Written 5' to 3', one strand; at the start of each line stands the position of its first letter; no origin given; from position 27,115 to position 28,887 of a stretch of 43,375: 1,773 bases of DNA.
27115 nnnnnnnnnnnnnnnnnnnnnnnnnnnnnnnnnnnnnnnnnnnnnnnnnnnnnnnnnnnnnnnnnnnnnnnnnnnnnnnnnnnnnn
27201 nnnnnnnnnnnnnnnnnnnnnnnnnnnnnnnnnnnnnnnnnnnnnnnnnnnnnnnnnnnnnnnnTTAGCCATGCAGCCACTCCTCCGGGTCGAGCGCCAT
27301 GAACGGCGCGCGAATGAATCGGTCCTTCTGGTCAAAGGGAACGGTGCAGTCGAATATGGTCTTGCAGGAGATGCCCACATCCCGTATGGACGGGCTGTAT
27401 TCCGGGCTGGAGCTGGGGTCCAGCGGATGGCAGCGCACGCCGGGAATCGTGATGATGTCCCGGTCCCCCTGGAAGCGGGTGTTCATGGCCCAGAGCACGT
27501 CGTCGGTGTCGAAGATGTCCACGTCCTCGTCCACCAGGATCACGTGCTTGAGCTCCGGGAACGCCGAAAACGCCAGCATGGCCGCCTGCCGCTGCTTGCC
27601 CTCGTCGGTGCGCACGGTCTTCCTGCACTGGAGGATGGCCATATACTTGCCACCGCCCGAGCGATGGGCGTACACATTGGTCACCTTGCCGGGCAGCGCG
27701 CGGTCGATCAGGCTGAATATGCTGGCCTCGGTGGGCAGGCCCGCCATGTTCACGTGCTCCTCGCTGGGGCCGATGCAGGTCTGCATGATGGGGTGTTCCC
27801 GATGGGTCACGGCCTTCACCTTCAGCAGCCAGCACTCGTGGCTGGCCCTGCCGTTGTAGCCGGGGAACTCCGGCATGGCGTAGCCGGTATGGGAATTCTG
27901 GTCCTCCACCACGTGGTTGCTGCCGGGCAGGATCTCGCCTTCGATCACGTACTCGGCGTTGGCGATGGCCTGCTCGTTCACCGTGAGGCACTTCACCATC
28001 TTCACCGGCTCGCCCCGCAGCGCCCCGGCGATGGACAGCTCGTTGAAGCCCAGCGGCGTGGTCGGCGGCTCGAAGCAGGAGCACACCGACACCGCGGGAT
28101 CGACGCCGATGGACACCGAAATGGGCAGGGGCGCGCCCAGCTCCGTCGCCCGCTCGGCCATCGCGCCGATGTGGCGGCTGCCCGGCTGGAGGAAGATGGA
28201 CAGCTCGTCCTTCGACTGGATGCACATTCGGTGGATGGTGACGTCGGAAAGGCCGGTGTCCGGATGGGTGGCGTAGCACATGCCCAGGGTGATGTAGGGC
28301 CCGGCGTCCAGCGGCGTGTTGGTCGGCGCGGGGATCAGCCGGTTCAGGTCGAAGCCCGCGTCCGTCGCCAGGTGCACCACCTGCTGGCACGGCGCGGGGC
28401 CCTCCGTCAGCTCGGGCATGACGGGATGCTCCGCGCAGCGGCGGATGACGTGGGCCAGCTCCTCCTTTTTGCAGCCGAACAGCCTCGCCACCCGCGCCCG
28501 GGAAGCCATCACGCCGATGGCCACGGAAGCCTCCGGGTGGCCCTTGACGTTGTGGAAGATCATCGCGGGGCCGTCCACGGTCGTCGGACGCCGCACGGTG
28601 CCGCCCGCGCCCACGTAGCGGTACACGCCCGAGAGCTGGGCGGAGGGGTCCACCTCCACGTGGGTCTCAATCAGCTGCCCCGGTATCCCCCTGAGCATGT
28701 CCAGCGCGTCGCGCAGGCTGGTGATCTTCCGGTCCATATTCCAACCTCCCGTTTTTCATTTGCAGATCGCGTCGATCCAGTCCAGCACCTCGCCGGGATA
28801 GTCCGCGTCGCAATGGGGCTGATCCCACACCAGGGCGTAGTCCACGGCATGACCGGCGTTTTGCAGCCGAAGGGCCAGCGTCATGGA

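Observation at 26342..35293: Single co-directional tannin-to-pyrogallol locus: LysR regulator, ABC importer, intracellular tannase B and LpdC/B/D-type decarboxylase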

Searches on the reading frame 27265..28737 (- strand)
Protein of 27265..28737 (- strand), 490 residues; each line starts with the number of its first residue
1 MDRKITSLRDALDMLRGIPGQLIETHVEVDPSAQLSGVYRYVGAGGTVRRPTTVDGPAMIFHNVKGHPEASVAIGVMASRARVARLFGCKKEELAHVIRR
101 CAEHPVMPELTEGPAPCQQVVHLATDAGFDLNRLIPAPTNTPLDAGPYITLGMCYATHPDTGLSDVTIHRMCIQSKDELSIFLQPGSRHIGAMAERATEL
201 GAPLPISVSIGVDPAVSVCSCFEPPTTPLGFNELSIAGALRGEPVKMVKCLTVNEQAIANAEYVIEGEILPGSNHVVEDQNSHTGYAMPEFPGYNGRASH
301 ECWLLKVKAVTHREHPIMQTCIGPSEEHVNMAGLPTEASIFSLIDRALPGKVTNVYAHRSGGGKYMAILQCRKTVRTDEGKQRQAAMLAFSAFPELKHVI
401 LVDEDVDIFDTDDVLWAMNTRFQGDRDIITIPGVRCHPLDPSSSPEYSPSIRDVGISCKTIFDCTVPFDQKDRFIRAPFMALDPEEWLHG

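Call 3: search_protein_families(library=pfam, proteins=[window:27265-28737:-])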
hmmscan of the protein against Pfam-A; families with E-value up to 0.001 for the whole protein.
window:27265-28737:- (490 aa): 3 families
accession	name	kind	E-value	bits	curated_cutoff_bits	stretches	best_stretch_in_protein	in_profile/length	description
PF01977.22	UbiD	-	3e-53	180.5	23.3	1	112-322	5-202/206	3-octaprenyl-4-hydroxybenzoate carboxy-lyase Rift-related domain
PF20696.2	UbiD_C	-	9.9e-33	113.3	24.2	1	330-464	2-127/127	3-octaprenyl-4-hydroxybenzoate carboxy-lyase C-terminal domain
PF20695.2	UbiD_N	-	1.4e-12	47.9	24.3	1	20-98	8-74/78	3-octaprenyl-4-hydroxybenzoate carboxy-lyase N-terminal domain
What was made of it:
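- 27265..28737 (-): AroY/LpdC-type prFMN-dependent (UbiD family) gallate/protocatechuate decarboxylase (490 aa). Three UbiD Pfam domains (call 3).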

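Call 4: search_protein_families(library=ncbifam, proteins=[window:27265-28737:-])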
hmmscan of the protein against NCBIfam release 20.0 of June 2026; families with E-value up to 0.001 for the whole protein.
window:27265-28737:- (490 aa): 7 families
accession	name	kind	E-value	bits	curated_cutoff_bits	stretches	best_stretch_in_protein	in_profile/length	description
NF041204.1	VdcC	exception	7.1e-135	450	650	1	6-488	2-461/467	non-oxidative hydroxyarylic acid decarboxylases subunit C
TIGR00148.1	TIGR00148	subfamily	1.5e-66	224.9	244.85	1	20-446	12-425/438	UbiD family decarboxylase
TIGR03701.1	mena_SCO4490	equivalog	3.5e-42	144.7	495.9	1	113-443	113-425/433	menaquinone biosynthesis decarboxylase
NF008175.0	PRK10922.1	equivalog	6e-29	100.9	788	1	107-440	120-439/497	4-hydroxy-3-polyprenylbenzoate decarboxylase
NF041219.1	BagN_FevL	exception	3e-27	95.3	1000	1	66-424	87-434/502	bagremycin/ferroverdin biosynthesis UbiD family decarboxylase BagN/FevL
TIGR02723.1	phenyl_P_alpha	equivalog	1.7e-26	92.9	564.6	1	43-470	35-448/485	phenylphosphate carboxylase subunit alpha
TIGR02724.1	phenyl_P_beta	equivalog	1.4e-24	86.3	468.95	1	55-477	40-452/472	phenylphosphate carboxylase subunit beta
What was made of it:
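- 27265..28737 (-): VdcC model 450 bits, below its 650 cut-off (call 4).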

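Call 6: search_solved_structures(query=window:27265-28737:-, show_alignments=1)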
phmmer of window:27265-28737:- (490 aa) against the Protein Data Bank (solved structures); distinct sequences matched with E-value up to 0.001: 40.
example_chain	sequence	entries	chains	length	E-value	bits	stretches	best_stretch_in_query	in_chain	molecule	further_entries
5ny5_A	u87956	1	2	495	3.6e-182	609.9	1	2-487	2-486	3,4-dihydroxybenzoate decarboxylase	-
5o3n_A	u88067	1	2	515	4.2e-182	609.7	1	2-487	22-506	3,4-dihydroxybenzoate decarboxylase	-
5o3m_A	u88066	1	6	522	1.4e-179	601.4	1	4-486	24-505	Protocatechuate decarboxylase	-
6h6v_A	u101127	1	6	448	1.7e-62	215.2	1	55-483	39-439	3-polyprenyl-4-hydroxybenzoate decarboxylase and related decarboxylases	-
6h6x_B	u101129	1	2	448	2e-61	211.6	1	55-483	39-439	3-polyprenyl-4-hydroxybenzoate decarboxylase and related decarboxylases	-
8oz5_A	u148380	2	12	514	2.4e-44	155.3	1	7-476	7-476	Phthaloyl-CoA decarboxylase (Pcd)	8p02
8pmk_A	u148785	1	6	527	2.5e-44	155.2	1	7-476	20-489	Phthaloyl-CoA decarboxylase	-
7p9q_A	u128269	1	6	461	3.9e-40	141.4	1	57-458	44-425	AnInD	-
7pda_A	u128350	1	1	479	5.8e-32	114.5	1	52-477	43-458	UbiD family decarboxylase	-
7ae4_A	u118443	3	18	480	4.8e-29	104.9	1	6-468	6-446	Phenolic acid decarboxylase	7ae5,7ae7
7abo_C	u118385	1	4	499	8.6e-28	100.7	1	2-446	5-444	UbiD-like decarboxylase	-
7abn_D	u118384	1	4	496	6.4e-27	97.8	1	2-446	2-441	UbiD-like decarboxylase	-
4ip2_A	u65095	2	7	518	7.4e-27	97.6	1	2-446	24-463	Aromatic Acid Decarboxylase | PA0254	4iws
2idb_A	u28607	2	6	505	1.7e-26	96.4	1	4-440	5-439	3-octaprenyl-4-hydroxybenzoate carboxy-lyase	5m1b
5m1c_A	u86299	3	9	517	1.9e-26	96.3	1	4-440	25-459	3-octaprenyl-4-hydroxybenzoate carboxy-lyase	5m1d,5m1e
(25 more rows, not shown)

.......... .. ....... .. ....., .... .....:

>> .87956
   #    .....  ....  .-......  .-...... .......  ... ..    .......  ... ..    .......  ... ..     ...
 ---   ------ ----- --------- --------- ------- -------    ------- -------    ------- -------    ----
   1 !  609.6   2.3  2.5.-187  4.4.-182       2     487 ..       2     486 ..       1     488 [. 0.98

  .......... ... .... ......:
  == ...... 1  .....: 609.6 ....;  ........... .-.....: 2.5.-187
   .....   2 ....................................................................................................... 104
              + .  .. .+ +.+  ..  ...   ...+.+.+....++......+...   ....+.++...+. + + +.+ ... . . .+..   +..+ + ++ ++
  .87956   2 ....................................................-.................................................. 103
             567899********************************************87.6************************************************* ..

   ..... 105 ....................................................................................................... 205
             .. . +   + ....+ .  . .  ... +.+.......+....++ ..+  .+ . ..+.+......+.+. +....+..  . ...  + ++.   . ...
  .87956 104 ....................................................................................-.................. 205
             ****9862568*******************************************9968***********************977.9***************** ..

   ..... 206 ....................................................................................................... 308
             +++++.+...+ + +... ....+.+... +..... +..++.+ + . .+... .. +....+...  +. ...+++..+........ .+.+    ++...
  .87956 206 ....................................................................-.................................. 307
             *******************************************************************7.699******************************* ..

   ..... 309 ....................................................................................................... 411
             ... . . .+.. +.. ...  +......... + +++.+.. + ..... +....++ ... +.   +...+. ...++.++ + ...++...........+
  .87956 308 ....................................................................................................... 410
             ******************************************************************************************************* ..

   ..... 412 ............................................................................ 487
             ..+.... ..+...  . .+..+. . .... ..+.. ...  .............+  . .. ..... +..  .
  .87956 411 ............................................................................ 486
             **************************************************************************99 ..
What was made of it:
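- On AroY/LpdC-type UbiD decarboxylase: AroY scores 610 bits against at most 215 bits for any other solved UbiD (call 6).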

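Call 78: list_cluster_members(proteins=[window:27265-28737:-, window:28756-30420:-, window:8136-9260:-, window:34373-35293:-])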
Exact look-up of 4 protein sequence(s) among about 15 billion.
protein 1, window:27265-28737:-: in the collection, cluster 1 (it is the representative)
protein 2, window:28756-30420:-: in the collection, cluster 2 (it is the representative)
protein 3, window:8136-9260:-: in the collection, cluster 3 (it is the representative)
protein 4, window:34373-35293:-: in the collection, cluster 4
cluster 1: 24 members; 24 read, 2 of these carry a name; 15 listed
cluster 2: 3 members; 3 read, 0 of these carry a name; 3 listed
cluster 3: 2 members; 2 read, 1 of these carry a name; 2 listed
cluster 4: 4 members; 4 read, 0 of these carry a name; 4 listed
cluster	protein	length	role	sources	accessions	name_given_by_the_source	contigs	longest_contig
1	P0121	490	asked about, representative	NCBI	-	-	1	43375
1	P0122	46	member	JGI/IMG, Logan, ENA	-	hypothetical protein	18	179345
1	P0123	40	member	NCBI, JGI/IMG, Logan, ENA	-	hypothetical protein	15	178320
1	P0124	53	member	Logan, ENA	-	-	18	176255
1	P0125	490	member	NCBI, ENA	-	-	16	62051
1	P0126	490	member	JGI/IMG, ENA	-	-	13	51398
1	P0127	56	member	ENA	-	-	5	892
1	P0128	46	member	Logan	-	-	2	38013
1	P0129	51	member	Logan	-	-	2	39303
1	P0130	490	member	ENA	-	-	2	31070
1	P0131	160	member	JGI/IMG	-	-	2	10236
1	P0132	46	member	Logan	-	-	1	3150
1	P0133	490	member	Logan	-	-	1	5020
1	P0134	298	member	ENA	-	-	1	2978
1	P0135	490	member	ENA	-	-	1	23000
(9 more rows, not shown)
